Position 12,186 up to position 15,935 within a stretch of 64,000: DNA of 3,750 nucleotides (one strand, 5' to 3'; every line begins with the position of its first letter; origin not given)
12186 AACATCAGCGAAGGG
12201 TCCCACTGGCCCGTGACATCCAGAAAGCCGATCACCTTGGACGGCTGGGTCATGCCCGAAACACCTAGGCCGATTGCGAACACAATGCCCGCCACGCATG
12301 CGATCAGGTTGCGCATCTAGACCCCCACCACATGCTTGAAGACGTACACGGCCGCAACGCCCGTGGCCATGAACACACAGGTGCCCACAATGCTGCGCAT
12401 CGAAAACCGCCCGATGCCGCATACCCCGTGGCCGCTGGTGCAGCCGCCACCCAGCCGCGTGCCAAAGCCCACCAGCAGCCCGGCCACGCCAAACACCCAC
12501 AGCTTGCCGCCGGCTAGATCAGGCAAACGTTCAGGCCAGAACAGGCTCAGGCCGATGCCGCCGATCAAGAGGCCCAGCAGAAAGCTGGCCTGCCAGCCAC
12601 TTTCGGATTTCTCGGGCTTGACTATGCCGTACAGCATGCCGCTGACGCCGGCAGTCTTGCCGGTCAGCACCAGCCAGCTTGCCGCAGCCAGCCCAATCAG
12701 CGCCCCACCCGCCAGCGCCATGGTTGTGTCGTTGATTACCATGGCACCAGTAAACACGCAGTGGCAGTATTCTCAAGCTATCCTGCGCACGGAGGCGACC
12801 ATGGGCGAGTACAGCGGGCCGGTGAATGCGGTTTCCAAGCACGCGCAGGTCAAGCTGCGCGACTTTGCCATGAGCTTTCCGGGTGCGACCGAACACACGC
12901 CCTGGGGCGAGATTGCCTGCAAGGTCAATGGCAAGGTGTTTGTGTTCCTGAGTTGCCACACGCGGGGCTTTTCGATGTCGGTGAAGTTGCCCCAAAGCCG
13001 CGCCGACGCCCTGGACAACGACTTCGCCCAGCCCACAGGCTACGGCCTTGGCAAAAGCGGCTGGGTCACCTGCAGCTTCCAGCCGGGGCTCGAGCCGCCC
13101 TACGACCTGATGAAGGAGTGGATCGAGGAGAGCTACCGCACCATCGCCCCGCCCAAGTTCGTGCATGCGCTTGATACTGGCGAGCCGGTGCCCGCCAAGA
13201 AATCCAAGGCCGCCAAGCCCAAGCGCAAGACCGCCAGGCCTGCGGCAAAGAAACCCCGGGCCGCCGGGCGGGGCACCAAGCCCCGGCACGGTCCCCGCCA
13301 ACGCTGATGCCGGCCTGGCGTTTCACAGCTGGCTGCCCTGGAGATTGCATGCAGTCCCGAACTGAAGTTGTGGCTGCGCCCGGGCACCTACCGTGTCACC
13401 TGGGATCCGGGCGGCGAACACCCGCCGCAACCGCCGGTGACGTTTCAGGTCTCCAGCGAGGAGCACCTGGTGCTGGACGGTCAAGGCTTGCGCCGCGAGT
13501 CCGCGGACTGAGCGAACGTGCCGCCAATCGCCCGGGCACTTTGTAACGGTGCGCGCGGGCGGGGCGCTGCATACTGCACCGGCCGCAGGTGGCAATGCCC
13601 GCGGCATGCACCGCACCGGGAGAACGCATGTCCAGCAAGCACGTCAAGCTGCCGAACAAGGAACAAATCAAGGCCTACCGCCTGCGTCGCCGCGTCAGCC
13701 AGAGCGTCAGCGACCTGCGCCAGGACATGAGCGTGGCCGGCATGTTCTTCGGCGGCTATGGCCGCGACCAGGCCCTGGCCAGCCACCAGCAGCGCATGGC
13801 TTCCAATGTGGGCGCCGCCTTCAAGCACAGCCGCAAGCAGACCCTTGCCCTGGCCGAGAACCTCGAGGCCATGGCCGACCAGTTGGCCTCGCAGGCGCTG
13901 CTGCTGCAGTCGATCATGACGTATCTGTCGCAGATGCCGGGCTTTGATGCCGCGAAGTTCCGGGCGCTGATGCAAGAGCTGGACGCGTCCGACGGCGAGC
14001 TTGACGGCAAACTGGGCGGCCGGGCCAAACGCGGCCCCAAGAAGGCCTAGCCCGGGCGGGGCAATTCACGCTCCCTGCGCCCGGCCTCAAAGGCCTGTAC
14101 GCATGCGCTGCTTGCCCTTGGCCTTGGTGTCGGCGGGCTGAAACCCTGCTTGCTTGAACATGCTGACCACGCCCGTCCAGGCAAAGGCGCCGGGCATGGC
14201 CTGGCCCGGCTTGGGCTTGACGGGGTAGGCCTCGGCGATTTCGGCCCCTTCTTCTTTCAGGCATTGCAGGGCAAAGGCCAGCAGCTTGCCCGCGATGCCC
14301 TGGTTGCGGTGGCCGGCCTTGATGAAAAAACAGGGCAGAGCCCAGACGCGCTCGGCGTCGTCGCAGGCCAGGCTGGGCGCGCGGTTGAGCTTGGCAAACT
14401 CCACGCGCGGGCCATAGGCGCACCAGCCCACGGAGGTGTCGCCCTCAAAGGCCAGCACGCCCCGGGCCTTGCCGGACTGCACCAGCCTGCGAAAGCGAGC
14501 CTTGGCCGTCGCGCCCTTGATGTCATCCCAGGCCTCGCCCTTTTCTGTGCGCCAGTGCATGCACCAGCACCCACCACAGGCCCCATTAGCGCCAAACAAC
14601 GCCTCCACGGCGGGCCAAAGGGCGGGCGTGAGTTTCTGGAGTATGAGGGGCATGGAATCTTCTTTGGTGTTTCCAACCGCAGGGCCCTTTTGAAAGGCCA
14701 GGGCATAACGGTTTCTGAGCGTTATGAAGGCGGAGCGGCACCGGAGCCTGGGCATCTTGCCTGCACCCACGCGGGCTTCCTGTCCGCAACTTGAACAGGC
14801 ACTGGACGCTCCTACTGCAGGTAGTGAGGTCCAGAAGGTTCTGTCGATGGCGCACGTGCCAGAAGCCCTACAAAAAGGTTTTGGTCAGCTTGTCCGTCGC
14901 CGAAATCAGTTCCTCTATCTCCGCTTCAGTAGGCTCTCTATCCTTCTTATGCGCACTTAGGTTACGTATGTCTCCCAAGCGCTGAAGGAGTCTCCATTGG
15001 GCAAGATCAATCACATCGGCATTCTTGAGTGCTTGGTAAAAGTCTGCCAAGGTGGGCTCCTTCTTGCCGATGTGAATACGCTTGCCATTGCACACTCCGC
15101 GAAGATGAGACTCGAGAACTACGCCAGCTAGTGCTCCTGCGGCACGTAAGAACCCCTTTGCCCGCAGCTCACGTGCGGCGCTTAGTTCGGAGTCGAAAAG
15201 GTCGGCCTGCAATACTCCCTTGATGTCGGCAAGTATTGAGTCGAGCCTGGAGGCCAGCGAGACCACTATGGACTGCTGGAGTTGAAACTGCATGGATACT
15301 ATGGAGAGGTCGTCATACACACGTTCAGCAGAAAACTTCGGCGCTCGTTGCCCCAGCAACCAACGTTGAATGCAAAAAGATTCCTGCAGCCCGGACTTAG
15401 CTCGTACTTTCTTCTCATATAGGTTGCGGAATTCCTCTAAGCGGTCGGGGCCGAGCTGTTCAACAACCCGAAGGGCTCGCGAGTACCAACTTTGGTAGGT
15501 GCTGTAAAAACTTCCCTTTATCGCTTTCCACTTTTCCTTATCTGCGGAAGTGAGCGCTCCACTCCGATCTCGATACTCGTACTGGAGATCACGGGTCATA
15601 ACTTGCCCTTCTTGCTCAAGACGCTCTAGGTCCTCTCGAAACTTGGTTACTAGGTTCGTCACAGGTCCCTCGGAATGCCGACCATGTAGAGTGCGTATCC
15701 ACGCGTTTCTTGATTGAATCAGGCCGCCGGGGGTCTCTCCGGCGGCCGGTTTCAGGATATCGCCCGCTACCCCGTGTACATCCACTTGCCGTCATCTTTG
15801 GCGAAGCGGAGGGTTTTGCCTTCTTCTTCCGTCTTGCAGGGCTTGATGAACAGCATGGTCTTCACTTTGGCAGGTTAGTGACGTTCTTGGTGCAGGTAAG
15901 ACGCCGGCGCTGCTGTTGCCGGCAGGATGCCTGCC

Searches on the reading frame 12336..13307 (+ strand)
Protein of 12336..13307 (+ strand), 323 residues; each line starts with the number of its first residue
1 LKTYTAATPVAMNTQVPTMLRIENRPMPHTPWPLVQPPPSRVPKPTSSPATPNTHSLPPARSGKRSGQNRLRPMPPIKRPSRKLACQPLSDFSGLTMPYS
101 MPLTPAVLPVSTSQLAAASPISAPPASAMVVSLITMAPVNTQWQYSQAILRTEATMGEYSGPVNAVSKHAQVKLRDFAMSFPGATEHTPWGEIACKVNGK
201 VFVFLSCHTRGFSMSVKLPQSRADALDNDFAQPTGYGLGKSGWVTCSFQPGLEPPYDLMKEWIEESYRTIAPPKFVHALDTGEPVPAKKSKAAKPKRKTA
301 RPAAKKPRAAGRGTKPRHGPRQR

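Call 28: search_protein_families(library=pfam, proteins=[window:12336-13307:+], max_evalue=0.0001)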
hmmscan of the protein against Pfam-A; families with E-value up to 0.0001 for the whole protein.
window:12336-13307:+ (323 aa): 1 family
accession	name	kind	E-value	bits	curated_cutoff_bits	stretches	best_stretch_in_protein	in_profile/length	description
PF04237.18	YjbR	-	1.4e-12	48.5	30.1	1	179-268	1-87/88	YjbR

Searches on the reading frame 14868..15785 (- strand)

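Call 4: search_protein_families(library=pfam, proteins=[window:14868-15785:-], max_evalue=0.1)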
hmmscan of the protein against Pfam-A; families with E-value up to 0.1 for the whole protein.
window:14868-15785:- (305 aa): 1 family
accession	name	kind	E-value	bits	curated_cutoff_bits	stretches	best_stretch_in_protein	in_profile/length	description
PF13643.11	DUF4145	-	2.6e-05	24.7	23.1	1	214-297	12-87/88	Domain of unknown function (DUF4145)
